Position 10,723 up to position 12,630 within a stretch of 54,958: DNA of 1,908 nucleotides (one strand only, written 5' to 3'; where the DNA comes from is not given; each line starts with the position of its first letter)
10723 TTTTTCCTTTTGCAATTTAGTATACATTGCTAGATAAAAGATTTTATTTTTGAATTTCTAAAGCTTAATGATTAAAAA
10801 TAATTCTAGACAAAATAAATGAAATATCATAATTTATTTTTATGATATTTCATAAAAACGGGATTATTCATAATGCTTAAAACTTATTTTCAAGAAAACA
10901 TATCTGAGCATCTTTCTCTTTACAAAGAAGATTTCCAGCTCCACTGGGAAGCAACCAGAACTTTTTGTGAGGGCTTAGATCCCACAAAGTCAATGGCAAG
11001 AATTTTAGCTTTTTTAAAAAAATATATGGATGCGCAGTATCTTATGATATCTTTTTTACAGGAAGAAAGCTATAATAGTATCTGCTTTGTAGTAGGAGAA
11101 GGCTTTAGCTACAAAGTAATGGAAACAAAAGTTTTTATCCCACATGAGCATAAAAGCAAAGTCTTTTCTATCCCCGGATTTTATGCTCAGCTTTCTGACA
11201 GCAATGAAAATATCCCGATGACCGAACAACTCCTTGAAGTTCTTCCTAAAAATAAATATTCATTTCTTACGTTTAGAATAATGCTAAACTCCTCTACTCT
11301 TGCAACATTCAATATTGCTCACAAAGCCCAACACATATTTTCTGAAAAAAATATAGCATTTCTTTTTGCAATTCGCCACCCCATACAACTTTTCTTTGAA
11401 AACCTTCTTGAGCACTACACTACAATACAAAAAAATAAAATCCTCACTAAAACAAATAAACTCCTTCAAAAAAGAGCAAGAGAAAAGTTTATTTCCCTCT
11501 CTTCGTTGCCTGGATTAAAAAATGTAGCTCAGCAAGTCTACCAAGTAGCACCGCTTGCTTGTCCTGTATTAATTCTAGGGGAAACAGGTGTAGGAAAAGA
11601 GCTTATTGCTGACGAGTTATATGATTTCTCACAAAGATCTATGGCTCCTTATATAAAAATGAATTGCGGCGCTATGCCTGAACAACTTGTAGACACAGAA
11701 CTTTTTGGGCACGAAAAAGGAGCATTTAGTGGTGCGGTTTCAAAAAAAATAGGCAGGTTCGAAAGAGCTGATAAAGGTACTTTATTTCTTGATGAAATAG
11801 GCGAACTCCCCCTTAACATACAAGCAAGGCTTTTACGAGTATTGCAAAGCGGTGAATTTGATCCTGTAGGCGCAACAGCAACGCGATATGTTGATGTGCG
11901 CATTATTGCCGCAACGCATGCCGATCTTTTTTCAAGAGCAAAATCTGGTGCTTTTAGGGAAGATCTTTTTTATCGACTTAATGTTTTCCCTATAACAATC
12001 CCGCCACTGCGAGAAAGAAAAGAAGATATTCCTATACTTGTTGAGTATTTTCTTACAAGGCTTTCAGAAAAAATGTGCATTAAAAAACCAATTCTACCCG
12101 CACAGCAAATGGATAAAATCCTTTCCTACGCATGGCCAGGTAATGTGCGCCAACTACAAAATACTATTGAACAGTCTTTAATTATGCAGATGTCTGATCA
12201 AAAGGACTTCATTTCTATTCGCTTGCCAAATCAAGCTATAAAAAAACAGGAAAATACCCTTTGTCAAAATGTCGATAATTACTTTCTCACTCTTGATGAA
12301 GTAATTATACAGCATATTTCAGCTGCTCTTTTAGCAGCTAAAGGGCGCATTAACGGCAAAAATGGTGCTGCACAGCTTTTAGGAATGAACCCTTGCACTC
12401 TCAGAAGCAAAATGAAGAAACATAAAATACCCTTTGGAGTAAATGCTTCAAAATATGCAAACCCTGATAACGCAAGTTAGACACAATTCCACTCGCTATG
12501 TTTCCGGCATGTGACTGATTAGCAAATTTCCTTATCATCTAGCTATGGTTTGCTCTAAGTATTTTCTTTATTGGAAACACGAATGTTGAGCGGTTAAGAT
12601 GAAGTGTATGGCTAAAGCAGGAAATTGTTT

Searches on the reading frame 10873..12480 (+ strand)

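Call 14: search_protein_families(library=ncbifam, proteins=[window:10873-12480:+], max_evalue=0.00001)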
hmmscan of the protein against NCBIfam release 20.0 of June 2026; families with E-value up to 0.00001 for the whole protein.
window:10873-12480:+ (535 aa): 25 families
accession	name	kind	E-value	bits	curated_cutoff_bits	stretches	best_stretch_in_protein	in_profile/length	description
NF003451.0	PRK05022.1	equivalog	5.3e-93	312.4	476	1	186-462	172-447/512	nitric oxide reductase transcriptional regulator NorR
TIGR01817.1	nifA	equivalog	5.7e-91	305.9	528.85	1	128-457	108-446/534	nif-specific transcriptional activator NifA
NF011958.0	PRK15429.1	equivalog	4.2e-87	293.4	830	1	107-519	276-686/692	formate hydrogenlyase transcriptional activator FlhA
TIGR01818.1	ntrC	equivalog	4.3e-87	292.8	558.6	1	211-515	139-461/463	nitrogen regulation protein NR(I)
NF041552.1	TF_PrdR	equivalog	1.5e-84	284.4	795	1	187-517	250-576/577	sigma-54 dependent transcriptional regulator PrdR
NF038308.1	RNA_repair_RtcR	equivalog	4.5e-83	279.9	650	1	201-461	176-441/530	RNA repair transcriptional activator RtcR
TIGR02915.1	PEP_resp_reg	equivalog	2.9e-81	273.6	502.6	1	191-519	122-444/445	PEP-CTERM-box response regulator transcription factor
TIGR02974.1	phageshock_pspF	equivalog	8e-81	271.9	443.55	1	215-451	8-245/336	phage shock protein operon transcriptional activator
NF008469.0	PRK11361.1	equivalog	2.2e-80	270.6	714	1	199-460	137-395/461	acetoacetate metabolism transcriptional regulator AtoC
NF041906.1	V4R_TF_MobR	exception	6.4e-79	265.9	999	1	206-516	232-543/544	phenol degradation transcriptional regulator MobR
NF050807.1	TransRegFlbDCaul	equivalog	9e-77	258.8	750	1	213-517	125-438/454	sigma-54-dependent transcriptional regulator FlbD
NF008176.1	PRK10923.1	equivalog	7e-75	252.4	620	1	212-461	144-391/469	nitrogen regulation protein NR(I)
TIGR02329.1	propionate_PrpR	equivalog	1.9e-72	244.6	499.2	1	176-515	180-525/526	propionate catabolism operon regulatory protein PrpR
NF007689.0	PRK10365.1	equivalog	9.7e-72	242.1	760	1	201-514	134-439/441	sigma-54-dependent response regulator transcription factor ZraR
NF008622.0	PRK11608.1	equivalog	1.2e-71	241.5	529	1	217-519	17-325/329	phage shock protein operon transcriptional activator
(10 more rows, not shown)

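Call 15: search_protein_families(library=pfam, proteins=[window:10873-12480:+], max_evalue=0.00001)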
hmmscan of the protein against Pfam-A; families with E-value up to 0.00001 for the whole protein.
window:10873-12480:+ (535 aa): 4 families
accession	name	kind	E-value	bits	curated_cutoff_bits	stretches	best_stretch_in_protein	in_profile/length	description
PF00158.32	Sigma54_activat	-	4.3e-65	218.9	20.2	1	214-374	7-167/168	Sigma-54 interaction domain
PF25601.1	AAA_lid_14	-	1.8e-18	66.6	27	1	380-455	1-74/87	AAA+ ATPase lid domain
PF14532.12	Sigma54_activ_2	-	2e-17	64.2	25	1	217-379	9-138/138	Sigma-54 interaction domain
PF07728.20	AAA_5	-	3.1e-07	30.9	22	1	231-349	1-122/139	AAA domain (dynein-related subfamily)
